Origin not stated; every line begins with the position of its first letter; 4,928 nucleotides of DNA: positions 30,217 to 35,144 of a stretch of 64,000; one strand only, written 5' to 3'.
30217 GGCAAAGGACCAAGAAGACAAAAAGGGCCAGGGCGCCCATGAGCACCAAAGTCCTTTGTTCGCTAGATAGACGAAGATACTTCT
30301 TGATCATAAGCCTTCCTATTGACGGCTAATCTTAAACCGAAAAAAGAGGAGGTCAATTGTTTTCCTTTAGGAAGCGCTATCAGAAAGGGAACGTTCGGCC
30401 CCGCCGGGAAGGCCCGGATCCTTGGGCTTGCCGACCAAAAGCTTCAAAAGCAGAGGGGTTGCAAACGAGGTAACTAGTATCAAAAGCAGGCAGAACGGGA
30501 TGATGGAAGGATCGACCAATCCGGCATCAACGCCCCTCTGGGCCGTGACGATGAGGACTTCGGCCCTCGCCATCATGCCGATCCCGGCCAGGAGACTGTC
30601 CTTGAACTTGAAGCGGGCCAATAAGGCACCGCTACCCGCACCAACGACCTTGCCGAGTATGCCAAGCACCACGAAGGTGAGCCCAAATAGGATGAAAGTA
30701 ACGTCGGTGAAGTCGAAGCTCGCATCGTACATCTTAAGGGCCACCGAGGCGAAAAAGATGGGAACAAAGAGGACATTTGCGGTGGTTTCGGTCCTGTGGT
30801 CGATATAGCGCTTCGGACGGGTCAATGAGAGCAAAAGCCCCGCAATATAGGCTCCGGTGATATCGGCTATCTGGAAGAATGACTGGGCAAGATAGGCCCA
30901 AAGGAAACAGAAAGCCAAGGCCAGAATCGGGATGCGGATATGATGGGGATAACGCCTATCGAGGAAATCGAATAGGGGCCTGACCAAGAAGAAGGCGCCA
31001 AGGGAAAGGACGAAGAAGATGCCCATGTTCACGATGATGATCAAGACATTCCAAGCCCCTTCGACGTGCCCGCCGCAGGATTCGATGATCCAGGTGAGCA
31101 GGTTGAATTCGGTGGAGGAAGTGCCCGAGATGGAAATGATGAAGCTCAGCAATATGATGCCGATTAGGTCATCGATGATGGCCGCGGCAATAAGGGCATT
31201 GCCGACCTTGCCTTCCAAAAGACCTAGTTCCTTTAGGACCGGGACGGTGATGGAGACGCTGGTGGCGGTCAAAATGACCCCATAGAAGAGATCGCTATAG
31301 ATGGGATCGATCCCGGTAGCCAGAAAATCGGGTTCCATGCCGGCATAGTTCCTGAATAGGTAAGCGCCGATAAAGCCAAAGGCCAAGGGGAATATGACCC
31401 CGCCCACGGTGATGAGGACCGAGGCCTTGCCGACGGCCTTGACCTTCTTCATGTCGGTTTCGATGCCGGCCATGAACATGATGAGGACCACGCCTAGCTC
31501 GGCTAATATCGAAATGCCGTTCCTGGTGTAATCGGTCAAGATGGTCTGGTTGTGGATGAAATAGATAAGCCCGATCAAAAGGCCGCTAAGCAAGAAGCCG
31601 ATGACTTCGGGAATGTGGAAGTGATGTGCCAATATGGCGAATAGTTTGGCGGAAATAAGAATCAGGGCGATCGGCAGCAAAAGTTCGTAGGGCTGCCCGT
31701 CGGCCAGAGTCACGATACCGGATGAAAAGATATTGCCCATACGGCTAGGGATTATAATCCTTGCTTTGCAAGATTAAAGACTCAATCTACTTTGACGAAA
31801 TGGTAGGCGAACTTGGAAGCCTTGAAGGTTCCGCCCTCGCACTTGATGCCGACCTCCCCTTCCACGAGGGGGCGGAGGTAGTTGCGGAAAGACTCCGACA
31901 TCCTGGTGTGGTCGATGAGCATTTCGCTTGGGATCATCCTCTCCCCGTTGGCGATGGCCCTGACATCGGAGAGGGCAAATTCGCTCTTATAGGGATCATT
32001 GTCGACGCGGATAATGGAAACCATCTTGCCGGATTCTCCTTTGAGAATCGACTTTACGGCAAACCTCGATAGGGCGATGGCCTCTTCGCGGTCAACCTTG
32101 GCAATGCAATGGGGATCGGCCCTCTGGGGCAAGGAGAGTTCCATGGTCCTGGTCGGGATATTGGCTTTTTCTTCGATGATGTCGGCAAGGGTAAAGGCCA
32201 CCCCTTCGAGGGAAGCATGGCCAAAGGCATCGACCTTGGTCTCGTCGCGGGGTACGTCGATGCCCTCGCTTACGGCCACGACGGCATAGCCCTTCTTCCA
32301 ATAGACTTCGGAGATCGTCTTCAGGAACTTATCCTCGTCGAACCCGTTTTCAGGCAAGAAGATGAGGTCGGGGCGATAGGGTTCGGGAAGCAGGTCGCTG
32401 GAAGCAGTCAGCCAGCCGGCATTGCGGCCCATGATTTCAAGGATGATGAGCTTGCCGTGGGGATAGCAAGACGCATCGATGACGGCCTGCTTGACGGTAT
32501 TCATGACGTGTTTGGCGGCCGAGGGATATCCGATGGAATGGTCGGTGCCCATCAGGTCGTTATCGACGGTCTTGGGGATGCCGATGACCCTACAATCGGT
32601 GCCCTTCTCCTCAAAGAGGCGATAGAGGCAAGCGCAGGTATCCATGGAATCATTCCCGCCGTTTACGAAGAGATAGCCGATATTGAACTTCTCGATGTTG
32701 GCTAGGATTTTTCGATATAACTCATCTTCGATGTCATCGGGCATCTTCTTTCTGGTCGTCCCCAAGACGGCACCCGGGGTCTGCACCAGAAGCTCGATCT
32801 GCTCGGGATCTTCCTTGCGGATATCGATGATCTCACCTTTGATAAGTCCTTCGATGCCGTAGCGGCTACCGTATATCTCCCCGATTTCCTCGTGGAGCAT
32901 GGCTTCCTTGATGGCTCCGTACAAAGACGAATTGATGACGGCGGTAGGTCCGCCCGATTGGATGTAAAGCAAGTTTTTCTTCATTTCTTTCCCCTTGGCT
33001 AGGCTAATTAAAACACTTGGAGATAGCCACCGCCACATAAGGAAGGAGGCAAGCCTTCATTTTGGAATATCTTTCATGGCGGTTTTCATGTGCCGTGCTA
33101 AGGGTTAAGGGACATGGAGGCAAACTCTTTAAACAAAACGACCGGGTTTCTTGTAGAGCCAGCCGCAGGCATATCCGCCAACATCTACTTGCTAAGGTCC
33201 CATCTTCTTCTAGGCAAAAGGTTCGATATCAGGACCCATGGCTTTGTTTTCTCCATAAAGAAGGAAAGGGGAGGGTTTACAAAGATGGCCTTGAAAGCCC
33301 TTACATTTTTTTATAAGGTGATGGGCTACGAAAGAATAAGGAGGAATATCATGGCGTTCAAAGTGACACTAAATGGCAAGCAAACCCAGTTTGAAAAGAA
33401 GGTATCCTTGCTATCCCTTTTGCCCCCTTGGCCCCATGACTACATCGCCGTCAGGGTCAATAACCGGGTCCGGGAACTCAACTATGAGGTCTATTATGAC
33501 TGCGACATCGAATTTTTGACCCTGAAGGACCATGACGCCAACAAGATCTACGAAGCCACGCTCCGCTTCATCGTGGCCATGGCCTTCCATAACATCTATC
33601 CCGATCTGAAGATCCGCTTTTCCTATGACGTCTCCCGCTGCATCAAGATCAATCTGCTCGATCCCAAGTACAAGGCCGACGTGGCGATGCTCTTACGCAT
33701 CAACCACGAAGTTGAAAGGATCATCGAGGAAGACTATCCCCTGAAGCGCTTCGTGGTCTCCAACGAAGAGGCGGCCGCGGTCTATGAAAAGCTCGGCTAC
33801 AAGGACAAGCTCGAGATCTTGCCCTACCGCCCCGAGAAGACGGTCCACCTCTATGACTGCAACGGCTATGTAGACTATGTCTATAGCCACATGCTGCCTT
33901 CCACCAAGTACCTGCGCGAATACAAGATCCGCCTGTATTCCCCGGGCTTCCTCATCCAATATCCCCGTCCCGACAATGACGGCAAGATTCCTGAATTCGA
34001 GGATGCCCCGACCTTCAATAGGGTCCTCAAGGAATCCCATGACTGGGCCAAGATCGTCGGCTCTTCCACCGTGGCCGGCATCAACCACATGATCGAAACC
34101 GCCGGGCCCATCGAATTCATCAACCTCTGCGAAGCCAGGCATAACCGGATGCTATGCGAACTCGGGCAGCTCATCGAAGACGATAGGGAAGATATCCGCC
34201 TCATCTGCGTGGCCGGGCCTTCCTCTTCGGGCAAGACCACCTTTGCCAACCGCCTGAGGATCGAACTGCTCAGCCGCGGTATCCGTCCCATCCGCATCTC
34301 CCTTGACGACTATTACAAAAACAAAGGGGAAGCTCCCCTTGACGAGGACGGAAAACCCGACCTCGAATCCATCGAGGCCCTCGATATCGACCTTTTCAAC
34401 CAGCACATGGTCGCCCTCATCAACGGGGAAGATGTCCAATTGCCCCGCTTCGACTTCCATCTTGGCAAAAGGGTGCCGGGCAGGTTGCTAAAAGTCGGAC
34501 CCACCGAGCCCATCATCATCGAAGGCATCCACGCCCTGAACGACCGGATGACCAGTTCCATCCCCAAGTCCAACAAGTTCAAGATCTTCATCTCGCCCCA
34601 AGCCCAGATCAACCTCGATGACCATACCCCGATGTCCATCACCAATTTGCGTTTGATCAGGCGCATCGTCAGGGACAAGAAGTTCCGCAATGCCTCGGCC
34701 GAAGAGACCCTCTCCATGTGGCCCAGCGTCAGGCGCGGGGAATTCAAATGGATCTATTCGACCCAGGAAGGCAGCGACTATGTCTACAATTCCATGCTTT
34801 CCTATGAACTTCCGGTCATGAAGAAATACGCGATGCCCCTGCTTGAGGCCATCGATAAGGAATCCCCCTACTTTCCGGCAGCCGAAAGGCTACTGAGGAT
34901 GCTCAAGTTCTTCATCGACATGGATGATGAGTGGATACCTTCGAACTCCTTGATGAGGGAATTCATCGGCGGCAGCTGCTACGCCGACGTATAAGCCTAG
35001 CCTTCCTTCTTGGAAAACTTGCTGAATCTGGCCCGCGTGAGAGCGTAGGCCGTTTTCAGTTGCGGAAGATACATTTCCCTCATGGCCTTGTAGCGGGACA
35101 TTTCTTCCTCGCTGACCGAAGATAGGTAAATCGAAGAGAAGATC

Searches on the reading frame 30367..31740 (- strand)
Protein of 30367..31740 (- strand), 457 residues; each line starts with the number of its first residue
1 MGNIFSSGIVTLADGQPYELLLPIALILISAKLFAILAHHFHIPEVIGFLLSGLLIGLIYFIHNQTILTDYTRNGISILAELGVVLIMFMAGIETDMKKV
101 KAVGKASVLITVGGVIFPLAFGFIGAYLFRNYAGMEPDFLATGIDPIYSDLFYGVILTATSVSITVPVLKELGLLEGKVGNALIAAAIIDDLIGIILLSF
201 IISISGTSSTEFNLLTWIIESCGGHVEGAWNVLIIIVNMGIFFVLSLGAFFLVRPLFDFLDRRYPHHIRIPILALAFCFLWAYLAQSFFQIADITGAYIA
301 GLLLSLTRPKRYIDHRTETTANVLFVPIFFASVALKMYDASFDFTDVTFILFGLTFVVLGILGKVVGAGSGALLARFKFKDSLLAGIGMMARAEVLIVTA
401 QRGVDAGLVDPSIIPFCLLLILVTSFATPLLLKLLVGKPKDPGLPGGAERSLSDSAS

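Call 7: search_protein_families(library=pfam, proteins=[window:30367-31740:-], max_evalue=0.001)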
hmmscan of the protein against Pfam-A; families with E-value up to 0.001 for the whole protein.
window:30367-31740:- (457 aa): 1 family
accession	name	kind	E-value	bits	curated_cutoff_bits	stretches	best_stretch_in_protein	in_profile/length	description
PF00999.27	Na_H_Exchanger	-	1.5e-51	175.9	26.2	1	29-433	2-370/375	Sodium/hydrogen exchanger, transmembrane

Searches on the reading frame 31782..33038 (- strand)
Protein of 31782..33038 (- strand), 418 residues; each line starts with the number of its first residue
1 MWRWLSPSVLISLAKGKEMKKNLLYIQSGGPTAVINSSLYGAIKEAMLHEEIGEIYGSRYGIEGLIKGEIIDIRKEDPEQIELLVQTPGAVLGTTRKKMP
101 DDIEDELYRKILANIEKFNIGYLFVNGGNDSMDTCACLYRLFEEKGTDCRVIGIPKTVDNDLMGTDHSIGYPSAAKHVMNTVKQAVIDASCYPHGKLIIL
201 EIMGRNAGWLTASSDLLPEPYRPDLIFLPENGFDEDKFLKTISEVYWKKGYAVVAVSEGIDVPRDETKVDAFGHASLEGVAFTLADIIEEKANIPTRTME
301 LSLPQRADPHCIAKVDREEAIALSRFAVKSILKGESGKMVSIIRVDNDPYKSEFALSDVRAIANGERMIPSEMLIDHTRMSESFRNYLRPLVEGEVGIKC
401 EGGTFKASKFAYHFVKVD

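Call 7: search_protein_families(library=pfam, proteins=[window:31782-33038:-], max_evalue=0.001)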
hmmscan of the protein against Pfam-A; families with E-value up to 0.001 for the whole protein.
window:31782-33038:- (418 aa): 1 family
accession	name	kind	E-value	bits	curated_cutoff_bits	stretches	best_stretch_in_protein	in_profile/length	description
PF00365.25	PFK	-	1.8e-54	185.5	30.9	1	24-308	3-256/277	Phosphofructokinase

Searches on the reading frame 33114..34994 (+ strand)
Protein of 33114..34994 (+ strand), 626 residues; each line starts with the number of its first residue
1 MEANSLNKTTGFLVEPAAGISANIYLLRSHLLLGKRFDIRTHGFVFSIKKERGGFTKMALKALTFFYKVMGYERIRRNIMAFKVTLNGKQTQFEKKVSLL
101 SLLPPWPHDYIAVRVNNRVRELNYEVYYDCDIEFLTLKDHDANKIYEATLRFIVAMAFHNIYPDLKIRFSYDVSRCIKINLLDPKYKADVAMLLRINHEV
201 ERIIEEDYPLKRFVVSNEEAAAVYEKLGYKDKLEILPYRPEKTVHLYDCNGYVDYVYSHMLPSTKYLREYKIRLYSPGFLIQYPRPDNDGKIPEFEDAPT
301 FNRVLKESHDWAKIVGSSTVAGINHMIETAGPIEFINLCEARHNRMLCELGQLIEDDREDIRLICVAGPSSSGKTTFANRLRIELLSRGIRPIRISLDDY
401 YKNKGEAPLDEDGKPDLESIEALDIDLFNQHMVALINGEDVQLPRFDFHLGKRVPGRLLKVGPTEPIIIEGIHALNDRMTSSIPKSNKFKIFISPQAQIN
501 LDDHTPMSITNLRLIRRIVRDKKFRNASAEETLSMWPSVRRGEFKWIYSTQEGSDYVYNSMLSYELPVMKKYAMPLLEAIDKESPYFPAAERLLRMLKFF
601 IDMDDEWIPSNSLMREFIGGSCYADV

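Call 7: search_protein_families(library=pfam, proteins=[window:33114-34994:+], max_evalue=0.001)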
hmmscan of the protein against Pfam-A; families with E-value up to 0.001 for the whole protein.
window:33114-34994:+ (626 aa): 1 family
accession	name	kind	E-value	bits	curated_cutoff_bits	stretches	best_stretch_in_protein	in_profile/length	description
PF00485.24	PRK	-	2.1e-15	57.5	22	1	363-556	1-185/196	Phosphoribulokinase / Uridine kinase family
